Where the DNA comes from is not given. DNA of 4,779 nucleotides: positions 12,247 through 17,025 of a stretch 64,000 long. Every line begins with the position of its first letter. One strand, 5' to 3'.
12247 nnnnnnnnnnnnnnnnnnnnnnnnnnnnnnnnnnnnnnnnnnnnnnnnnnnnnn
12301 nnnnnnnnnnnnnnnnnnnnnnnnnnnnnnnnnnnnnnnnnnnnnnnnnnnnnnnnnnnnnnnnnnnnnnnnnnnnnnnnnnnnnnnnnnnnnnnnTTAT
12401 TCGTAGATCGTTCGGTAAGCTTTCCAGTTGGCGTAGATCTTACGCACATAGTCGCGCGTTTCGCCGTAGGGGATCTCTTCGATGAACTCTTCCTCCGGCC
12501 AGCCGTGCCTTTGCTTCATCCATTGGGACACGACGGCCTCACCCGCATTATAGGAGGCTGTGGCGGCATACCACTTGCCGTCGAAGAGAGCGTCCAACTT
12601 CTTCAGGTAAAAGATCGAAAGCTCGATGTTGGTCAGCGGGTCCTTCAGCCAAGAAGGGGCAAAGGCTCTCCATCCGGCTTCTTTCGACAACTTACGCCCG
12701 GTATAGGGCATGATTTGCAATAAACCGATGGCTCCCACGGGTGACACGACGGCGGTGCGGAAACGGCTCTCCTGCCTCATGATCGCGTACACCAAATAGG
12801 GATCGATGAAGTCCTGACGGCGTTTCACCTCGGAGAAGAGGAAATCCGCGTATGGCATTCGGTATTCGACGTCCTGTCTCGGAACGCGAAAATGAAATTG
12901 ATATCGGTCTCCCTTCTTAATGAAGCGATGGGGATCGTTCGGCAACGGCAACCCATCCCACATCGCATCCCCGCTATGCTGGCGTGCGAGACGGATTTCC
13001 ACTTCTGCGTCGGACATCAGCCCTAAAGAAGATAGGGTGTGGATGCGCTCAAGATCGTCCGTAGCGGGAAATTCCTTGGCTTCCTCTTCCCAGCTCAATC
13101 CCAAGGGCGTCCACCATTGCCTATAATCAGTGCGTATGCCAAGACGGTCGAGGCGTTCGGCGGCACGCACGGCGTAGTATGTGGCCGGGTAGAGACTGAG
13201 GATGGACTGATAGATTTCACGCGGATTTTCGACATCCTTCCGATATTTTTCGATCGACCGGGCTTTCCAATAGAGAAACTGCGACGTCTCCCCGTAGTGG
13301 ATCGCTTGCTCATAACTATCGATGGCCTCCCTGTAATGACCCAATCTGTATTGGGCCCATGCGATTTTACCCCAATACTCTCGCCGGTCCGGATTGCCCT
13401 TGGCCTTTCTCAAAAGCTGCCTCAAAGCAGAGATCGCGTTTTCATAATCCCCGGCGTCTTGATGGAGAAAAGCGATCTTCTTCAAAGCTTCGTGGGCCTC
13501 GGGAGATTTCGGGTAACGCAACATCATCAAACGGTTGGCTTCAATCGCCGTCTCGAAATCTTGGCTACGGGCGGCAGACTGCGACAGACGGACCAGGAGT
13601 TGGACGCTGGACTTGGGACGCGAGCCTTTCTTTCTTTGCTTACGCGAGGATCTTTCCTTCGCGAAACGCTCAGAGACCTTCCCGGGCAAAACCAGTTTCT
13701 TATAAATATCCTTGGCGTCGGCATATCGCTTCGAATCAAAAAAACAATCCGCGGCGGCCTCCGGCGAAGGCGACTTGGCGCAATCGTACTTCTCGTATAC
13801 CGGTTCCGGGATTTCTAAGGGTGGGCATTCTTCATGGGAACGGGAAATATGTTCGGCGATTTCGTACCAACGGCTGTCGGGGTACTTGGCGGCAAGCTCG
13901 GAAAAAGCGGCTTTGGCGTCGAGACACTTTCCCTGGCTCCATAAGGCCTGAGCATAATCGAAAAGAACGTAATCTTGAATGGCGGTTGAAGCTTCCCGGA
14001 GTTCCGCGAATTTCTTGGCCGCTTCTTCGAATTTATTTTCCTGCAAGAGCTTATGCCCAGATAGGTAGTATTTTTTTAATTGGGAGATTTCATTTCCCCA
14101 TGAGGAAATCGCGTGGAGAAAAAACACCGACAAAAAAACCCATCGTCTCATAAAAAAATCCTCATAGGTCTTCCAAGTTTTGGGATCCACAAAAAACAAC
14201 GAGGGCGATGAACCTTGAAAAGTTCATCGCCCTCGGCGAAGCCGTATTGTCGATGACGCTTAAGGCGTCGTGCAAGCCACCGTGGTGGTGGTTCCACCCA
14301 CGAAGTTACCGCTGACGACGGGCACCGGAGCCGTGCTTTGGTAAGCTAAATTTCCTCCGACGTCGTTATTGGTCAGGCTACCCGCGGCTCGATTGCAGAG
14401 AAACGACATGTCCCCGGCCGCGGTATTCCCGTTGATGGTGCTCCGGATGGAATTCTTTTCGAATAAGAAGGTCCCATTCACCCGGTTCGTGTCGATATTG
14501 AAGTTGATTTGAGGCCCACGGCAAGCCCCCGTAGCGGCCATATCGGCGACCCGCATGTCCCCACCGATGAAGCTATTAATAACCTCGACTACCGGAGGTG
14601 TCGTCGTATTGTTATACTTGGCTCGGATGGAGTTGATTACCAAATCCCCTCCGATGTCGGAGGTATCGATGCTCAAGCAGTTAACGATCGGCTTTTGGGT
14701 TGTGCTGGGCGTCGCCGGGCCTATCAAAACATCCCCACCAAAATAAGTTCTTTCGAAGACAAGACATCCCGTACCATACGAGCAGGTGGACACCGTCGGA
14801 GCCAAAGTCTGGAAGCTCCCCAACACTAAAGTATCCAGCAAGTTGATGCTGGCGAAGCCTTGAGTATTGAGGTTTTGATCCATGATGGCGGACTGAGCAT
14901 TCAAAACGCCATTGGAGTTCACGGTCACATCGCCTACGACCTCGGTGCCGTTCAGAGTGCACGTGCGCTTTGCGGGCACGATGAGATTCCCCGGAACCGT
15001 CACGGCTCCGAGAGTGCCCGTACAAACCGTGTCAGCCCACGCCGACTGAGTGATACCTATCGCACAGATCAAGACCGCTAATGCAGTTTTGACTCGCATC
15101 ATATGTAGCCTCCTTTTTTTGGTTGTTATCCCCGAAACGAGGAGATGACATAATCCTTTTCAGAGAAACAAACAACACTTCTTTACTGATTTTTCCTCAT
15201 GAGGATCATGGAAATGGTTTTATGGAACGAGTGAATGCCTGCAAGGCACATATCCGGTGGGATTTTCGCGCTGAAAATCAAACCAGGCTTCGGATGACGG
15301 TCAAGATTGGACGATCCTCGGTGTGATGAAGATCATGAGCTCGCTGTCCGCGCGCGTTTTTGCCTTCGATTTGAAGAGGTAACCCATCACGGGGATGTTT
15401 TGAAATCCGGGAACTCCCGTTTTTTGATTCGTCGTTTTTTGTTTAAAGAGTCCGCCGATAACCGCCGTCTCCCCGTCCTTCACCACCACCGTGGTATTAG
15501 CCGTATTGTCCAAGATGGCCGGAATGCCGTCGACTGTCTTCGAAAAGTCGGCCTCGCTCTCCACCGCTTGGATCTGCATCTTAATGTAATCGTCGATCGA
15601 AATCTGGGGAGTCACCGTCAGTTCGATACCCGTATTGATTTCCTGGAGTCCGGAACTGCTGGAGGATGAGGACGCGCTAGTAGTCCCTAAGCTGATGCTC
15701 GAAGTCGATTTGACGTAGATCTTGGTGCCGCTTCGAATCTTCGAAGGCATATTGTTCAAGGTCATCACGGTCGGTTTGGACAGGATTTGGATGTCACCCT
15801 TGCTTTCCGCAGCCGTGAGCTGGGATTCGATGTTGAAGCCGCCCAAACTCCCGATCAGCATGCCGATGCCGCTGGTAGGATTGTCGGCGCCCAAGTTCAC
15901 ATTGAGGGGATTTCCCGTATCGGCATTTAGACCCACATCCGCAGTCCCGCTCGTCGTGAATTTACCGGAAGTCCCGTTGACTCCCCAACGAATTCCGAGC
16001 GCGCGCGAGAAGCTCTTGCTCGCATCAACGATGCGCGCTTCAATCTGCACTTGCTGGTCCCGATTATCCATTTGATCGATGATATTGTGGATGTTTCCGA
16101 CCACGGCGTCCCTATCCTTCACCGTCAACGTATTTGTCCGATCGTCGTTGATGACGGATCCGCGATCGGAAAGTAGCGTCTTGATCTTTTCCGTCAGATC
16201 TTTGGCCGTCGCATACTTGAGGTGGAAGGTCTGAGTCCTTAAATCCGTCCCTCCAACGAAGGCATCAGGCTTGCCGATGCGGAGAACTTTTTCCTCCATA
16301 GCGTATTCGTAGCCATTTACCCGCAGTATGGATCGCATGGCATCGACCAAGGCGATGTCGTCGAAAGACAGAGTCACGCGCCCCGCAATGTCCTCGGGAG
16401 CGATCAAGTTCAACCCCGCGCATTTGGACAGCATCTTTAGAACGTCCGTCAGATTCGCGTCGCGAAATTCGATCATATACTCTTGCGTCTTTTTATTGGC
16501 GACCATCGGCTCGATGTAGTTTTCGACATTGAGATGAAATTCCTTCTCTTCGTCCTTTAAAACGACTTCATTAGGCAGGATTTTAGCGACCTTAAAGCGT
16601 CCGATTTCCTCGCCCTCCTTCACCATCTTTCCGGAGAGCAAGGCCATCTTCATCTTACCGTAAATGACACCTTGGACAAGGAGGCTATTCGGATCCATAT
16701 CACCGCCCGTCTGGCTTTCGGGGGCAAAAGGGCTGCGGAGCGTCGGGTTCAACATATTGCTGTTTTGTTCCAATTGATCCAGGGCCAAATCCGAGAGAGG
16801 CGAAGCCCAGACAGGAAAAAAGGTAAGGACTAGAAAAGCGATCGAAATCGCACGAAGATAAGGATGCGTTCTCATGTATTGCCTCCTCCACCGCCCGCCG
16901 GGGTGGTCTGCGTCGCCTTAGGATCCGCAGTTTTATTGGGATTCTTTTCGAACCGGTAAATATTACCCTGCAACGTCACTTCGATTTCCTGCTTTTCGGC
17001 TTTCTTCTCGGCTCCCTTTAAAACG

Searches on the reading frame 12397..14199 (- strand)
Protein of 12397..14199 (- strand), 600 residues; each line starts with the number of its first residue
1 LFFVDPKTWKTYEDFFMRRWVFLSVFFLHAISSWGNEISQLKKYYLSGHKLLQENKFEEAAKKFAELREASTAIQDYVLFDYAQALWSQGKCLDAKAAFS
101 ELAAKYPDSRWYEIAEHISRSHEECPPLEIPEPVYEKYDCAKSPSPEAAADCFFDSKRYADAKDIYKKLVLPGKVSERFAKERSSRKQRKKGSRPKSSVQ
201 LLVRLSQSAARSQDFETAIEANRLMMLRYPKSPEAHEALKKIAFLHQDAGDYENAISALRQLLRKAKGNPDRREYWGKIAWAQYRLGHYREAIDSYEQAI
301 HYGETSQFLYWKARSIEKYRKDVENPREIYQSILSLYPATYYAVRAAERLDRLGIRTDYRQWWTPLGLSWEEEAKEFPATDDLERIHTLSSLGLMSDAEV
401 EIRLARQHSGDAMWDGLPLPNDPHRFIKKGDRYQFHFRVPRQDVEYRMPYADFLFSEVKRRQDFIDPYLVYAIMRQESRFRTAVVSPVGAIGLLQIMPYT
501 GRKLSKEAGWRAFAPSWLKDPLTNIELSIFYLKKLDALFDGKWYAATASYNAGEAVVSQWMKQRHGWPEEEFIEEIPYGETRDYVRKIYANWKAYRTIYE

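Call 5: search_protein_families(library=pfam, max_evalue=1, proteins=[window:12397-14199:-])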
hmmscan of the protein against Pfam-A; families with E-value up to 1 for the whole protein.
window:12397-14199:- (600 aa): 29 families (the best 25 are shown)
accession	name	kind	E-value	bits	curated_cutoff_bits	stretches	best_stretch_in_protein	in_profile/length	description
PF01464.25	SLT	-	2.5e-24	85.5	21.3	1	461-567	8-111/117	Transglycosylase SLT domain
PF13174.12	TPR_6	-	1.9e-12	47.4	26.3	3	77-109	1-33/33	Tetratricopeptide repeat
PF13432.12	TPR_16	-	2.5e-11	44.2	32.7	3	279-335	3-59/65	Tetratricopeptide repeat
PF14559.12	TPR_19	-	4.6e-11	43.3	25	2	248-302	3-54/68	Tetratricopeptide repeat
PF07719.23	TPR_2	-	1.7e-10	40.7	27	2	274-300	2-28/34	Tetratricopeptide repeat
PF13428.12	TPR_14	-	1.9e-08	34.6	23.5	2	237-278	2-43/44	Tetratricopeptide repeat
PF13424.12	TPR_12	-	1.1e-07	32.4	30.1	1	237-300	4-72/77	Tetratricopeptide repeat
PF13176.12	TPR_7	-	3.1e-07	30.4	27.9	2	244-272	7-35/36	Tetratricopeptide repeat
PF12895.13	ANAPC3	-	1.7e-05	25.4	27.2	2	249-319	2-69/82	Anaphase-promoting complex, cyclosome, subunit 3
PF13181.12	TPR_8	-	3.7e-05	24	25.7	1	274-300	2-28/34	Tetratricopeptide repeat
PF13371.12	TPR_9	-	5.2e-05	23.6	35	1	206-273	2-66/73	Tetratricopeptide repeat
PF00515.34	TPR_1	-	0.00042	20.5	27.8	1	275-300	3-28/34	Tetratricopeptide repeat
PF23914.1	TPR_CcmH_CycH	-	0.00061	20.1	42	1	205-299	56-147/158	Cytochrome c-type biogenesis protein H TPR domain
PF13525.12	YfiO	-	0.001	19.3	25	1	206-353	12-136/203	Outer membrane lipoprotein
PF24575.1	TPR_Slam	-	0.0063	17.4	35.2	0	224-267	33-78/104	Surface lipoprotein assembly modifier, N-terminal TPR repeats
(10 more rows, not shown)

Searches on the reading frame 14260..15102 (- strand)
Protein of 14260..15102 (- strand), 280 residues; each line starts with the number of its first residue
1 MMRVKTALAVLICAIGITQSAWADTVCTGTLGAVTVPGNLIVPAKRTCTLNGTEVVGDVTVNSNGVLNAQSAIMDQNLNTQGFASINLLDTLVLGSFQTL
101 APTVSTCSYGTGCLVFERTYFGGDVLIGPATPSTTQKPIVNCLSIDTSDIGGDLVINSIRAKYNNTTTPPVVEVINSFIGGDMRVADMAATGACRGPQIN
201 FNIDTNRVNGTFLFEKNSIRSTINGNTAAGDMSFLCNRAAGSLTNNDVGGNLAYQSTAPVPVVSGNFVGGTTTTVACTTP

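Call 5: search_protein_families(library=pfam, max_evalue=1, proteins=[window:14260-15102:-])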
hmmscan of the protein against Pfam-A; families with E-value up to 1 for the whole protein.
window:14260-15102:- (280 aa): 0 families

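Call 29: search_protein_families(library=ncbifam, max_evalue=1, proteins=[window:14260-15102:-])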
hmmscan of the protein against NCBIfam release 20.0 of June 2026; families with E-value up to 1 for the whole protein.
window:14260-15102:- (280 aa): 0 families

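Call 35: find_encoding_contigs(protein=window:14260-15102:-, flank=6000, max_places=10)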
Protein window:14260-15102:- (280 aa): 2 contigs read that carry it; 1 place shown.
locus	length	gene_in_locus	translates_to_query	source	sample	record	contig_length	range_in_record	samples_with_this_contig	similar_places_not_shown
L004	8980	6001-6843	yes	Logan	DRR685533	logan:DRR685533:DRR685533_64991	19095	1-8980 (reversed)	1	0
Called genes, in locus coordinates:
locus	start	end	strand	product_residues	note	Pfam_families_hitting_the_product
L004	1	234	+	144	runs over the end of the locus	-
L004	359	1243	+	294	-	PF13191:AAA_16, PF13604:AAA_30, PF13245:AAA_19 (weak), PF13401:AAA_22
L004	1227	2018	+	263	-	PF23914:TPR_CcmH_CycH (faint), PF13424:TPR_12 (faint), PF13432:TPR_16, PF00515:TPR_1, PF07719:TPR_2, PF13181:TPR_8, PF13414:TPR_11, PF00515:TPR_1 (weak), +6 more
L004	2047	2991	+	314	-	PF11104:PilM_2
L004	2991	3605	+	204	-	PF05137:PilN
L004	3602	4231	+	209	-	PF04350:PilO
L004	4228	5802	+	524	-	PF21305:type_II_gspD_N0 (faint), PF03958:Secretin_N, PF00263:Secretin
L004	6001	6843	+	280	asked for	-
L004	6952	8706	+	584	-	PF07719:TPR_2 (faint), PF13174:TPR_6 (faint), PF13176:TPR_7 (faint), PF13428:TPR_14 (faint), PF14559:TPR_19 (faint), PF13424:TPR_12, PF13432:TPR_16 (weak), PF01464:SLT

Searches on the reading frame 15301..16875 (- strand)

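Call 5: search_protein_families(library=pfam, max_evalue=1, proteins=[window:15301-16875:-])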
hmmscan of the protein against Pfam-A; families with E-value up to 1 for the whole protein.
window:15301-16875:- (524 aa): 5 families
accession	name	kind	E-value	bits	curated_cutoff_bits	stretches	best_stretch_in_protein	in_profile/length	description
PF00263.26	Secretin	-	2.1e-45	154.8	27.5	1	355-523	1-169/169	Bacterial type II and III secretion system protein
PF03958.22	Secretin_N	-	7e-12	45.8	28.2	1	214-275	1-69/69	Bacterial type II/III secretion system short domain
PF21305.2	type_II_gspD_N0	-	2.2e-05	24.7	27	1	136-200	2-71/71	GspD-like, N0 domain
PF07660.19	STN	-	0.00018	21.7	28.4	1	156-202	2-51/52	Secretin and TonB N terminus short domain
PF16537.11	T2SSB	-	0.0024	17.9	28.4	1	78-116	20-59/60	Type II secretion system protein B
